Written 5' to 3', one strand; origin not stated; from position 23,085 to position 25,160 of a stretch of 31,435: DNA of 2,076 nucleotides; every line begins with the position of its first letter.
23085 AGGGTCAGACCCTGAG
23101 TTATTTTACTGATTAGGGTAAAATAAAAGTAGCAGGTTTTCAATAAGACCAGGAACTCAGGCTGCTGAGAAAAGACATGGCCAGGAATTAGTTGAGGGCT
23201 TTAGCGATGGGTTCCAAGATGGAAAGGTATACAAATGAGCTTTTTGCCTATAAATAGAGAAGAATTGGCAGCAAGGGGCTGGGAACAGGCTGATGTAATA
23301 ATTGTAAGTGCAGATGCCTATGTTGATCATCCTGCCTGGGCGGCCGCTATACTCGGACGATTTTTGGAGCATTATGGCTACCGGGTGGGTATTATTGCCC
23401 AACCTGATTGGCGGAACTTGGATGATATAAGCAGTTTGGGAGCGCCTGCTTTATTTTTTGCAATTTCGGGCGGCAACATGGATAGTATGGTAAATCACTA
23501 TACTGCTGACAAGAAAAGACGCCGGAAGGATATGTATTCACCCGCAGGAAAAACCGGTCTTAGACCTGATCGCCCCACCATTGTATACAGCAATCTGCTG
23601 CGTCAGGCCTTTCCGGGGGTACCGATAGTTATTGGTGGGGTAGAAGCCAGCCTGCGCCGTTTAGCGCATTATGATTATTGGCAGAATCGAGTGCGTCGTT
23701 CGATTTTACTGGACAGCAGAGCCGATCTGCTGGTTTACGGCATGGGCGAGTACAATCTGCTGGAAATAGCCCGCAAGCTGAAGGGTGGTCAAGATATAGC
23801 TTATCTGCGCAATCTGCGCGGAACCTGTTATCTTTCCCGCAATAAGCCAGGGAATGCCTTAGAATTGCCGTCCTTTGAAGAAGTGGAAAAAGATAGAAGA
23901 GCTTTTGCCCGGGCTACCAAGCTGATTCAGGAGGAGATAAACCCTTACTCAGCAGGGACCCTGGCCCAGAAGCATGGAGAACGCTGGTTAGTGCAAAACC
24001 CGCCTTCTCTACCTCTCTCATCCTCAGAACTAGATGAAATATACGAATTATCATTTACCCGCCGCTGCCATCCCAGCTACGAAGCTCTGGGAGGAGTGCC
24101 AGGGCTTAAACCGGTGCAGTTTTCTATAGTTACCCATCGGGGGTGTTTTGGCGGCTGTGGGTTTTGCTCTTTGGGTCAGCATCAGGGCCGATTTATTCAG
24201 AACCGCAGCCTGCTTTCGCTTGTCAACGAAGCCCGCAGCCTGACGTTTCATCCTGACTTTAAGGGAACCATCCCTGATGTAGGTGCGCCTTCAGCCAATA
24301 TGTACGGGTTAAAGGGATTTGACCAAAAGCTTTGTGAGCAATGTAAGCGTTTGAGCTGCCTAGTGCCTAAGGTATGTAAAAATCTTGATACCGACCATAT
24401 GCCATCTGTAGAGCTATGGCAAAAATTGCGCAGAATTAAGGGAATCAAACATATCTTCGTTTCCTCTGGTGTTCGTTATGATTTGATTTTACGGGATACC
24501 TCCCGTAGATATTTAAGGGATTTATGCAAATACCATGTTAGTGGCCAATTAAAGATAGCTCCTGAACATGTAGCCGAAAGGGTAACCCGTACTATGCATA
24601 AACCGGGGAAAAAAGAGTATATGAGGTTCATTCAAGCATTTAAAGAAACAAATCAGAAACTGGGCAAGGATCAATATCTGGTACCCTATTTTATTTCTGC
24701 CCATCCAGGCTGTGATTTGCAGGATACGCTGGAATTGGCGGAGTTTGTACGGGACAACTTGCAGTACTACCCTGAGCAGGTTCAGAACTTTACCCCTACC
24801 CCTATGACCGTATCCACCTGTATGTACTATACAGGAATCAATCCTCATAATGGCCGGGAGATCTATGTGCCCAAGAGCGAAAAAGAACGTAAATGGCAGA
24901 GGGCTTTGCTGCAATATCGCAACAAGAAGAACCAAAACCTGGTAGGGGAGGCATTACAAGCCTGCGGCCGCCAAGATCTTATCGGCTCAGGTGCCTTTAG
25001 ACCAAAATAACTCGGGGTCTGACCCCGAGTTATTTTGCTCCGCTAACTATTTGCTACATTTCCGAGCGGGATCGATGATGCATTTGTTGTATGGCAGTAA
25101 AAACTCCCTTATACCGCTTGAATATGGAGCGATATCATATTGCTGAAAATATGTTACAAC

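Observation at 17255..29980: Nine copies of a 29-bp odd palindrome occupying most intergenic gaps over 13 kb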

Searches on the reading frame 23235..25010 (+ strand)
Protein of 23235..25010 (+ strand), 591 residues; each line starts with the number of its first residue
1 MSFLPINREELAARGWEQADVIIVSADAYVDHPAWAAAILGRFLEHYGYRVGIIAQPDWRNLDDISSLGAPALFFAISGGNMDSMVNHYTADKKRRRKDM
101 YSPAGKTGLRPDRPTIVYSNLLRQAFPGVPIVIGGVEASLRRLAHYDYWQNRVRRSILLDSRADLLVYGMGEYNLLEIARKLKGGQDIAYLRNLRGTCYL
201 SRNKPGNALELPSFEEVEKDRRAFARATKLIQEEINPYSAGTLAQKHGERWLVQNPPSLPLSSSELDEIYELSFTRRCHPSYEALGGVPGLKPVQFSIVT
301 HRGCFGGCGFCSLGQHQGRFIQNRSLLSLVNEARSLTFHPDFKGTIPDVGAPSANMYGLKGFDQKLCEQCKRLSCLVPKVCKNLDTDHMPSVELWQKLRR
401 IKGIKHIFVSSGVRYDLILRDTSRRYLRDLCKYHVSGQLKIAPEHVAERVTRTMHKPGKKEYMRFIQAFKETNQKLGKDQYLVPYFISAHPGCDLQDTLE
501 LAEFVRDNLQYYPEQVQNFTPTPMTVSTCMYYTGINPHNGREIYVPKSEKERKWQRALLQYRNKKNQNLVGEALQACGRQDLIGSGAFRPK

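Call 9: search_protein_families(library=pfam, proteins=[window:23235-25010:+])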
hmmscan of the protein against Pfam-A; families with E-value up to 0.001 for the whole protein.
window:23235-25010:+ (591 aa): 3 families
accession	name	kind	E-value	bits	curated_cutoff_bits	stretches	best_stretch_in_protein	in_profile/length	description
PF08497.15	Radical_SAM_N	-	3.7e-129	430.7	25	1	3-297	1-301/301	Radical SAM N-terminal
PF11842.13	DUF3362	-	6.7e-22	78.8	27.6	1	514-586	1-78/151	Domain of unknown function (DUF3362)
PF04055.27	Radical_SAM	-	9e-08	32.9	29.5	1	298-504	1-165/166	Radical SAM superfamily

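Call 14: find_related_loci(query=window:23235-25010:+, collection=genome_contigs, flank=10000)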
Query window:23235-25010:+ (591 aa) in genome_contigs; peptide patterns used: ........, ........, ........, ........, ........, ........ (x = any residue, [..] = any of these).
600 stretches matched a pattern (row limit reached: there are more); 598 encode a relative of the query (tblastn E <= 1e-3); the best 80 are kept; 80 distinct loci.
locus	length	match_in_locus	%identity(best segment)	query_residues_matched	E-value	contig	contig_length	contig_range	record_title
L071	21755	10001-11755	54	3-586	0e+0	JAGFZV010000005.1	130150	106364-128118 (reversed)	MAG: Bacillota bacterium isolate CTSoil_073 scaffold_31, whole genome shotgun sequence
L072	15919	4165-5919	52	2-586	0e+0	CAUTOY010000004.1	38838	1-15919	MAG TPA_asm: uncultured Veillonella sp. isolate ERR10228837_bin.15_MetaWRAP_v1.3_MAG genome assembly, contig: ERZ2165959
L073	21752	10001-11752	52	3-586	0e+0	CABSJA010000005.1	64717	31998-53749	MAG TPA_asm: uncultured Veillonella sp. isolate MGYG-HGUT-02642 genome assembly, contig: GUT_GENOME156655_5, whole genom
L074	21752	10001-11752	52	3-586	0e+0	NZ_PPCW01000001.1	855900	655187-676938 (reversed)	Veillonella sp. T11011-6 Contig_1_len_855900, whole genome shotgun sequence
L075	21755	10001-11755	51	3-586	0e+0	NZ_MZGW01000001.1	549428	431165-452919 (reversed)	Alkalithermobacter paradoxus strain DSM 7309 CLOTH_contig000001, whole genome shotgun sequence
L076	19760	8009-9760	52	3-586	0e+0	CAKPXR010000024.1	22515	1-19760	MAG: uncultured Veillonella sp. isolate REFINED_METABAT215_TOP10_CONTIGS_1500_ASSEMBLY_K77_MERGED__Hadza_MoBio_hadza-I-L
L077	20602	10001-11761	53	3-591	0e+0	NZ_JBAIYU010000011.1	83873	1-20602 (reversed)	Dendrosporobacter sp. 1207_IL3150 NODE_18_length_83873_cov_37.924310, whole genome shotgun sequence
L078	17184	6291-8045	52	2-586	0e+0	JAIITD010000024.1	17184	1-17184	MAG: Veillonella sp. isolate Map_179_004 contig_100_232, whole genome shotgun sequence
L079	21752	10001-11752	51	3-586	0e+0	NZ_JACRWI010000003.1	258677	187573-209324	Veillonella hominis strain NSJ-78 M12_ctg0003, whole genome shotgun sequence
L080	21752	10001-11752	52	3-584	0e+0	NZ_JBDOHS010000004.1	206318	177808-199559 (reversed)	Dorea sp. YH-dor226 contig4, whole genome shotgun sequence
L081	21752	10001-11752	51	3-586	0e+0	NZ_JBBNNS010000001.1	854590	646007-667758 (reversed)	Veillonella parvula strain CLA-JM-H54 CLAJMH54_contig_1_length_854590, whole genome shotgun sequence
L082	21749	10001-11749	53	3-584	0e+0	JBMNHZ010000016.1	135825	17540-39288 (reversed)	MAG: Lutisporaceae bacterium isolate SBF912LR0HQ0046 contig_44907, whole genome shotgun sequence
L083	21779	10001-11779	52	3-591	0e+0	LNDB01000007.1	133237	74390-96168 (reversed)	MAG: Candidatus Dichloromethanomonas elyunquensis isolate RM contig000007, whole genome shotgun sequence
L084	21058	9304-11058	51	3-586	0e+0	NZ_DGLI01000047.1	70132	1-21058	MAG: Clostridium sp. UBA4548 UBA4548_contig_126, whole genome shotgun sequence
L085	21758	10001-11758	51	3-586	0e+0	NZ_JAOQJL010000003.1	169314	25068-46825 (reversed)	Blautia ammoniilytica strain Sanger_23 .13470_2_81.3, whole genome shotgun sequence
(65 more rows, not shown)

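Call 25: find_homologous_proteins(query=window:23235-25010:+, max_evalue=1e-100)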
Query window:23235-25010:+ (591 aa): 7996 proteins with E <= 1e-100 among 8000 candidates; the best 120 are listed.
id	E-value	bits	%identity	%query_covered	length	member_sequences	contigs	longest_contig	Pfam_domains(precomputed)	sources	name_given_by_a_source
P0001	0.0e+0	1388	100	100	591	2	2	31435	PF04055.28,PF11842.14,PF08497.16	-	-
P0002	0.0e+0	1228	87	99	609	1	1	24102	PF04055.28,PF11842.14,PF08497.16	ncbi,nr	ncbi:MAG: YgiQ family radical SAM protein [Syntrophomonas sp.]|nr:YgiQ family radical SAM protein [S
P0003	0.0e+0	1160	82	99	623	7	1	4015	PF04055.28,PF11842.14,PF08497.16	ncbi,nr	ncbi:MAG: YgiQ family radical SAM protein [Syntrophomonas sp.]|nr:YgiQ family radical SAM protein [S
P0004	0.0e+0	1147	81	99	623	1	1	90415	PF04055.28,PF11842.14,PF08497.16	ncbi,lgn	-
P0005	0.0e+0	1143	81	99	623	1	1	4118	PF04055.28,PF11842.14,PF08497.16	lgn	-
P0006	0.0e+0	1133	80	99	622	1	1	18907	PF04055.28,PF11842.14,PF08497.16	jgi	jgi:uncharacterized radical SAM protein YgiQ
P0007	0.0e+0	1127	80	99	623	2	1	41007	PF04055.28,PF11842.14,PF08497.16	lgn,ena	-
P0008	0.0e+0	1122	79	100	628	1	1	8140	PF04055.28,PF11842.14,PF08497.16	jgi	jgi:uncharacterized radical SAM protein YgiQ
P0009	0.0e+0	1112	78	99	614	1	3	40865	PF04055.28,PF11842.14,PF08497.16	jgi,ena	-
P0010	0.0e+0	1099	77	99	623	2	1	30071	PF04055.28,PF11842.14,PF08497.16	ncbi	ncbi:MAG: YgiQ family radical SAM protein [Syntrophomonas sp.]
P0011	0.0e+0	1093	77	99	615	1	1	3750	PF11842.14,PF08497.16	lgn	-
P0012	0.0e+0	1090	76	99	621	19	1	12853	PF04055.28,PF11842.14,PF08497.16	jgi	-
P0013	0.0e+0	1083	77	99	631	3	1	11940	PF04055.28,PF11842.14,PF08497.16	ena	-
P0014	0.0e+0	1079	76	99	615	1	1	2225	PF04055.28,PF11842.14,PF08497.16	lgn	-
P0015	0.0e+0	1078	75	99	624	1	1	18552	PF04055.28,PF11842.14,PF08497.16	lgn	-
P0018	0.0e+0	1074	76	99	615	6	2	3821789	PF04055.28,PF11842.14,PF08497.16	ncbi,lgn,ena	-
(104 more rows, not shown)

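Call 26: find_encoding_contigs(protein=P0002, flank=10000, max_places=2)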
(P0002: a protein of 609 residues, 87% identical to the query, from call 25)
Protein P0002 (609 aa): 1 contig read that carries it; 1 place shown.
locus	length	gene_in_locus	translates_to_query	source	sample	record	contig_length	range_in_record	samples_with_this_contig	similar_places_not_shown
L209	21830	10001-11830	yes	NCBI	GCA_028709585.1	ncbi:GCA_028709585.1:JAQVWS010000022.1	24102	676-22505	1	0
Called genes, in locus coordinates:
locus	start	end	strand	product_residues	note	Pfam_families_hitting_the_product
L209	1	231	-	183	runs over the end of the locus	PF07456:Hpre_diP_synt_I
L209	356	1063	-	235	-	-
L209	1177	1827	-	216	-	PF00072:Response_reg, PF00196:GerE, PF08281:Sigma70_r4_2 (weak), PF08279:HTH_11 (weak)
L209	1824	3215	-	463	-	PF07730:HisKA_3, PF13581:HATPase_c_2 (weak), PF02518:HATPase_c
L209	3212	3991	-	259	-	-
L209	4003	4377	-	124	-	PF07009:NusG_II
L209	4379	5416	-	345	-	PF02424:ApbE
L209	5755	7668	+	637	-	PF00005:ABC_tran, PF02463:SMC_N (faint), PF03193:RsgA_GTPase (faint), PF13476:AAA_23 (faint), PF13555:AAA_29 (faint), PF12848:ABC_tran_Xtn, PF00005:ABC_tran, PF16326:ABC_tran_CTD, +6 more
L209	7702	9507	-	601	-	PF05192:MutS_III, PF00488:MutS_V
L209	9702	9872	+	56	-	-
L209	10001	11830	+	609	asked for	PF08497:Radical_SAM_N, PF04055:Radical_SAM (weak), PF11842:DUF3362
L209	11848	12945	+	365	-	PF13167:GTP-bdg_N, PF16360:GTP-bdg_M, PF03193:RsgA_GTPase (weak), PF00009:GTP_EFTU (faint), PF01926:MMR_HSR1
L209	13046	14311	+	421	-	PF03816:LytR_cpsA_psr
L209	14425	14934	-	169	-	PF01613:Flavin_Reduct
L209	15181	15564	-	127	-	PF00903:Glyoxalase, PF12681:Glyoxalase_2 (weak), PF13669:Glyoxalase_4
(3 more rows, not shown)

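Call 27: find_encoding_contigs(protein=P0004, flank=10000, max_places=2)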
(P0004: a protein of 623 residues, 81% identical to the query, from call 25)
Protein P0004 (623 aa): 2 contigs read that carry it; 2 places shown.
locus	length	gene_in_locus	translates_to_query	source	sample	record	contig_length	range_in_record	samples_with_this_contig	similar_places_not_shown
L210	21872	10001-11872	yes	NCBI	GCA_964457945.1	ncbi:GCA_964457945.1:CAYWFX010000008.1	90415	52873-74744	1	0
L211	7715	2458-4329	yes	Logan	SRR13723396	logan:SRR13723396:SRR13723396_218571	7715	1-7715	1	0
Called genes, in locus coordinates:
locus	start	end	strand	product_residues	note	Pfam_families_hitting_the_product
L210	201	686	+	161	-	PF00583:Acetyltransf_1, PF13673:Acetyltransf_10, PF13508:Acetyltransf_7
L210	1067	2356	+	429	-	-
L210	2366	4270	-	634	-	PF02838:Glyco_hydro_20b, PF00728:Glyco_hydro_20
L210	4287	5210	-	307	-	PF01869:BcrAD_BadFG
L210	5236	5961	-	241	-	PF01182:Glucosamine_iso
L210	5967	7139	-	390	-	PF01979:Amidohydro_1, PF07969:Amidohydro_3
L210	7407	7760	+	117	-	PF00403:HMA (weak)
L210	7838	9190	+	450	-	PF00768:Peptidase_S11, PF13354:Beta-lactamase2 (faint)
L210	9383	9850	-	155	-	PF13420:Acetyltransf_4 (weak), PF00583:Acetyltransf_1, PF13673:Acetyltransf_10, PF13508:Acetyltransf_7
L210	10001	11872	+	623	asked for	PF08497:Radical_SAM_N, PF04055:Radical_SAM, PF11842:DUF3362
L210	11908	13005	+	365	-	PF13167:GTP-bdg_N, PF16360:GTP-bdg_M, PF03193:RsgA_GTPase (weak), PF01926:MMR_HSR1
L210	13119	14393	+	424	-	PF03816:LytR_cpsA_psr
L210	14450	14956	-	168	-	PF01613:Flavin_Reduct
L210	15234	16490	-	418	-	PF01548:DEDD_Tnp_IS110, PF02371:Transposase_20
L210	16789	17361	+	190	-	-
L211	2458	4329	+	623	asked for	PF08497:Radical_SAM_N, PF04055:Radical_SAM, PF11842:DUF3362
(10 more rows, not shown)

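Call 28: find_encoding_contigs(protein=P0018, flank=10000, max_places=2)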
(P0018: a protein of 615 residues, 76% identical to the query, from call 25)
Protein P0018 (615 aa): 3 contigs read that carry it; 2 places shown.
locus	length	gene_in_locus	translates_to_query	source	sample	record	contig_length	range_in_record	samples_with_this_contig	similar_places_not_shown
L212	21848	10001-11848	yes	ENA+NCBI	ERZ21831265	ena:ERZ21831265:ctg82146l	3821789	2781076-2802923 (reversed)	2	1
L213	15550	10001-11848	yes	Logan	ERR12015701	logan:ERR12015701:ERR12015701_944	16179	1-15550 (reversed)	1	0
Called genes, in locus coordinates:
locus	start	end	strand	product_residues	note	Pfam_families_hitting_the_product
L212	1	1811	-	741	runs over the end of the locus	PF02901:PFL-like, PF01228:Gly_radical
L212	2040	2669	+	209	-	PF01325:Fe_dep_repress, PF01047:MarR, PF02742:Fe_dep_repr_C, PF04023:FeoA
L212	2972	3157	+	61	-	-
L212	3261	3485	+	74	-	PF04023:FeoA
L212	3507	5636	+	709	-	PF00009:GTP_EFTU (faint), PF01926:MMR_HSR1, PF02421:FeoB_N, PF17910:FeoB_Cyto, PF07670:Gate, PF07664:FeoB_C, PF07670:Gate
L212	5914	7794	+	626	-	PF00122:E1-E2_ATPase, PF00702:Hydrolase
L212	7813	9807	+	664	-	PF02463:SMC_N (faint), PF00004:AAA (faint), PF00005:ABC_tran, PF13304:AAA_21 (faint), PF13401:AAA_22 (faint), PF12848:ABC_tran_Xtn, PF00005:ABC_tran, PF16326:ABC_tran_CTD, +1 more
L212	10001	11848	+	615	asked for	PF08497:Radical_SAM_N, PF04055:Radical_SAM (weak), PF11842:DUF3362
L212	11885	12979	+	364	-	PF13167:GTP-bdg_N, PF16360:GTP-bdg_M, PF03193:RsgA_GTPase (faint), PF01926:MMR_HSR1, PF02492:cobW (faint)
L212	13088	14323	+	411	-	PF03816:LytR_cpsA_psr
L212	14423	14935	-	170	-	PF01613:Flavin_Reduct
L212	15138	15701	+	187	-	-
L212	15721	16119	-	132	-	PF00903:Glyoxalase, PF13669:Glyoxalase_4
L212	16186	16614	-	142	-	PF01475:FUR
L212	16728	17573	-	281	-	PF00950:ABC-3, PF01032:FecCD (weak)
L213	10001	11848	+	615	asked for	PF08497:Radical_SAM_N, PF04055:Radical_SAM (weak), PF11842:DUF3362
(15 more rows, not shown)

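Call 35: find_encoding_contigs(protein=window:23235-25010:+, flank=10000, max_places=6)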
Protein window:23235-25010:+ (591 aa): 2 contigs read that carry it; 2 places shown.
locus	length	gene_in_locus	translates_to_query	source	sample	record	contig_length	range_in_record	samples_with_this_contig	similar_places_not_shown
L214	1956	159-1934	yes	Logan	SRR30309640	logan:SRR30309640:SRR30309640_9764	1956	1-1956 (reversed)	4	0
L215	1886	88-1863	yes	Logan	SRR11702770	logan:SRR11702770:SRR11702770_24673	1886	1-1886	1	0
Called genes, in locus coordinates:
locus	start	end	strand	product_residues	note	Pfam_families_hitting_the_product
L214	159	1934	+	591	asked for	PF08497:Radical_SAM_N, PF04055:Radical_SAM (weak), PF11842:DUF3362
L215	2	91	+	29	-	?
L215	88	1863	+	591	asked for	PF08497:Radical_SAM_N, PF04055:Radical_SAM (weak), PF11842:DUF3362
